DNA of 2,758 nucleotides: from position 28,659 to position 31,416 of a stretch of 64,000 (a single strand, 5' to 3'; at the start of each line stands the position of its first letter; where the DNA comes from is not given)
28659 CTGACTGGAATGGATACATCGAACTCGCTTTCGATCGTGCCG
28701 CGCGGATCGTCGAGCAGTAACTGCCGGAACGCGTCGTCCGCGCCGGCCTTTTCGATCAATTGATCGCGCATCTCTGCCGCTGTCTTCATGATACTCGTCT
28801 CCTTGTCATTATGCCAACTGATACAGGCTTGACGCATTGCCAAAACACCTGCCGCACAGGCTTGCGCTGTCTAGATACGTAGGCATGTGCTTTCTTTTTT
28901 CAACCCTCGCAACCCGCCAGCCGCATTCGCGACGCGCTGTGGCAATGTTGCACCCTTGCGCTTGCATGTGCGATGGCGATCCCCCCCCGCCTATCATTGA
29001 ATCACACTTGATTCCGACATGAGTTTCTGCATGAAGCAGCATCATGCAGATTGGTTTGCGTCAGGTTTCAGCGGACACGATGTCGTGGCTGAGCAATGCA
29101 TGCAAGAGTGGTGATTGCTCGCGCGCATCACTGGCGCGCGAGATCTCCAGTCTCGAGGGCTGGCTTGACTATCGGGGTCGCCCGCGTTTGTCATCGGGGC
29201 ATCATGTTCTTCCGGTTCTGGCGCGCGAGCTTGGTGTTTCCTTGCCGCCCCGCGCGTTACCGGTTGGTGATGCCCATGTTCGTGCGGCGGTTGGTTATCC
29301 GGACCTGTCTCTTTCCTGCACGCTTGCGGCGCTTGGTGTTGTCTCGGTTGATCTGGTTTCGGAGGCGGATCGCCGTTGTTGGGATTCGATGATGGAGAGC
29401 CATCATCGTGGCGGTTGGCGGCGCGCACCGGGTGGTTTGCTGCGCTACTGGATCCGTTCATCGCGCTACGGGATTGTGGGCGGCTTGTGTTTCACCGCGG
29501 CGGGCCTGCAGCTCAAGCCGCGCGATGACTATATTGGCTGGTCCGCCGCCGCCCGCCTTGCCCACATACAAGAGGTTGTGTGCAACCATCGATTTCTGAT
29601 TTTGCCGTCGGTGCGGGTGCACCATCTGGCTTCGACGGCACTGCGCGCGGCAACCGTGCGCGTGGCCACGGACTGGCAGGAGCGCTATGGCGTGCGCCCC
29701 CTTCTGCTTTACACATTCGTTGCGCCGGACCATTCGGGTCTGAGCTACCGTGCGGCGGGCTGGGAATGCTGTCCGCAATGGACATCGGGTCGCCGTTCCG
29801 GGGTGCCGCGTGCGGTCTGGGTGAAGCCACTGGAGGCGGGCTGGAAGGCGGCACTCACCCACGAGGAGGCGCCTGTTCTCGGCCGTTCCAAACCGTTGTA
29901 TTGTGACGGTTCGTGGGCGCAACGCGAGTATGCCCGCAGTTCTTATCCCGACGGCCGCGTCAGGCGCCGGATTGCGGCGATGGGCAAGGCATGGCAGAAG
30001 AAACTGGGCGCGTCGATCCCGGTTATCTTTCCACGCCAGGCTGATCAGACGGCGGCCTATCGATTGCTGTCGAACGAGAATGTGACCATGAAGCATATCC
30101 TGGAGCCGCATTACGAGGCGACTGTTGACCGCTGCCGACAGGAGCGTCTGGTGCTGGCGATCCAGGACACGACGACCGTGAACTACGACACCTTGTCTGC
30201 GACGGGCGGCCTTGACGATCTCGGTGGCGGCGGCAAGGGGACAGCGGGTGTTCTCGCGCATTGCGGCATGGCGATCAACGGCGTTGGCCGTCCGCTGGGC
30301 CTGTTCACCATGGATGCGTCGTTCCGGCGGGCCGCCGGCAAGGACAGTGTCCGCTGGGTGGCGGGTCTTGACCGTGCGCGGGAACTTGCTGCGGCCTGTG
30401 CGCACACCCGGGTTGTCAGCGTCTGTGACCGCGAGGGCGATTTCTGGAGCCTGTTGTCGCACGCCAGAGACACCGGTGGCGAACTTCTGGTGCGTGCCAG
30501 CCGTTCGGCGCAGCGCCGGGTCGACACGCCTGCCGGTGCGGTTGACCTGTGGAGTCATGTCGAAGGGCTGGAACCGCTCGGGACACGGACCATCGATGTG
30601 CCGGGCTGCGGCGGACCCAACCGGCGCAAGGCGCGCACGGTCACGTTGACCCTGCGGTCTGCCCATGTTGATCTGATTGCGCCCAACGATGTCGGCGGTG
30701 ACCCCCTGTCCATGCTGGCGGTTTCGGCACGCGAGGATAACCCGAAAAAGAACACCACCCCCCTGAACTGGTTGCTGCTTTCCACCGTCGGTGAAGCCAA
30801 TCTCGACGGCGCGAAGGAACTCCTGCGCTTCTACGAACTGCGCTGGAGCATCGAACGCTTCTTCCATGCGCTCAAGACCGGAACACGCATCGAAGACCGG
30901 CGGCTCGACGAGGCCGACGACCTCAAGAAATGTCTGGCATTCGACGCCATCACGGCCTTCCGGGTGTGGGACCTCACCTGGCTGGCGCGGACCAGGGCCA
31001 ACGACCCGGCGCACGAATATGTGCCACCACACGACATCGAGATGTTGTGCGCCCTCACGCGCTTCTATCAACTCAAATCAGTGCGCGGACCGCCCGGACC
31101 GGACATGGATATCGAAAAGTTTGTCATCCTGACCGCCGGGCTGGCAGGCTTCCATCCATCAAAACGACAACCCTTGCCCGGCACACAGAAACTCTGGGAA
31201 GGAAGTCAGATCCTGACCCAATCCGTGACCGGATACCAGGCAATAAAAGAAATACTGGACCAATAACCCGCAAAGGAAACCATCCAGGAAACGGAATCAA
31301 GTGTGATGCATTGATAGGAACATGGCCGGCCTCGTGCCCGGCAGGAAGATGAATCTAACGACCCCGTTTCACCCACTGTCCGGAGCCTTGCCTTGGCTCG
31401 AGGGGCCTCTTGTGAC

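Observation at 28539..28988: Two long G/C homopolymers inside and upstream of the precursor gene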

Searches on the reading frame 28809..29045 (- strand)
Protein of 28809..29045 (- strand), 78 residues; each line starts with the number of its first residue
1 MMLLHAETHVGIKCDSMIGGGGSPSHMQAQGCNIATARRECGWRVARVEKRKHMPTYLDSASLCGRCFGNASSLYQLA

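Call 86: find_encoding_contigs(protein=window:28809-29045:-, flank=1500, max_places=10)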
Protein window:28809-29045:- (78 aa): no gene with exactly this product is on record in the collection.

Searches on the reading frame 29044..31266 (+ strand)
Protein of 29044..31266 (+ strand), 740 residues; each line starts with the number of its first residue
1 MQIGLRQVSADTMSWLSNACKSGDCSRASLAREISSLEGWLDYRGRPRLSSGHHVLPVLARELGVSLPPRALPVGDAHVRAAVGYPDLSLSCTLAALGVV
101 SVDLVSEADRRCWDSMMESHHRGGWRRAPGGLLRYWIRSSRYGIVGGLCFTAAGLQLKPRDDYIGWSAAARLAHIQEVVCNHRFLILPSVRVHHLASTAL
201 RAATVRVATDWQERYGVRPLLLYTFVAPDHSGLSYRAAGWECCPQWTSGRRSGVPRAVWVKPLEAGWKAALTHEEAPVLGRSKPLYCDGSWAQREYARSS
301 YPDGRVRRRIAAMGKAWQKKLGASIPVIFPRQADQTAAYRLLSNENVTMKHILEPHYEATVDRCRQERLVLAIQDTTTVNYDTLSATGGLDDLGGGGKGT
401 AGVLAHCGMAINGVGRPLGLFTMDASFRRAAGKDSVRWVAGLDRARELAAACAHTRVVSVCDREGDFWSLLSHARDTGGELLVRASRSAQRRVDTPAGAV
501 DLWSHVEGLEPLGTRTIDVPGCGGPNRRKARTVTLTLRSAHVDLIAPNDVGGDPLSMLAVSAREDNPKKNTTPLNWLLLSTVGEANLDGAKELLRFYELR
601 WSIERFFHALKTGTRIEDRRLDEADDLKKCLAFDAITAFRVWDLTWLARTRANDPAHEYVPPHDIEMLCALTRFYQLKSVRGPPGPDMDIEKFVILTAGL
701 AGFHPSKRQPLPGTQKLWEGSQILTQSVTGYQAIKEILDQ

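Call 5: search_protein_families(library=pfam, proteins=[window:29044-31266:+], max_evalue=0.01)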
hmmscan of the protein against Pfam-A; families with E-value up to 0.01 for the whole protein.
window:29044-31266:+ (740 aa): 3 families
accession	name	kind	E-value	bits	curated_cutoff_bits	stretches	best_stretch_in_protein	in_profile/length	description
PF14236.12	DruA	-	2.2e-19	70.2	27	1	107-224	57-178/297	Druantia protein DruA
PF14706.11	Tnp_DNA_bind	-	1.4e-08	34.8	24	1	290-347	1-58/58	Transposase DNA-binding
PF01609.27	DDE_Tnp_1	-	0.0003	21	23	1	587-623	147-183/200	Transposase DDE domain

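Call 6: search_protein_families(library=ncbifam, proteins=[window:29044-31266:+], max_evalue=0.01)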
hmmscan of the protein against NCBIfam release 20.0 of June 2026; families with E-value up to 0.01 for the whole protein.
window:29044-31266:+ (740 aa): 5 families
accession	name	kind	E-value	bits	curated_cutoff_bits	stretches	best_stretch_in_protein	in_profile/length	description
NF033590.1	transpos_IS4_3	equivalog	1.6e-80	271.1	160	1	337-731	1-405/405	IS4 family transposase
NF049926.2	IS4_FS_Nterm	equivalog_domain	1e-08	34.7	27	1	290-345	2-57/58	IS4/Tn5 family transposase DNA-binding protein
NF033591.1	transpos_IS4_2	equivalog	1.8e-06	27.4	152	1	570-640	208-276/340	IS4 family transposase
NF049999.1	transpos_IS701_3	equivalog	0.00032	19.7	170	0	589-632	305-348/412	IS701 family transposase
NF033592.1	transpos_IS4_1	equivalog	0.00041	19.6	115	1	589-617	276-304/332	IS4 family transposase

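Call 92: find_encoding_contigs(protein=window:29044-31266:+, flank=1500, max_places=10)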
Protein window:29044-31266:+ (740 aa): no gene with exactly this product is on record in the collection.
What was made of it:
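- Checked: The exact length of C8 could not be checked independently (calls 86, 92).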
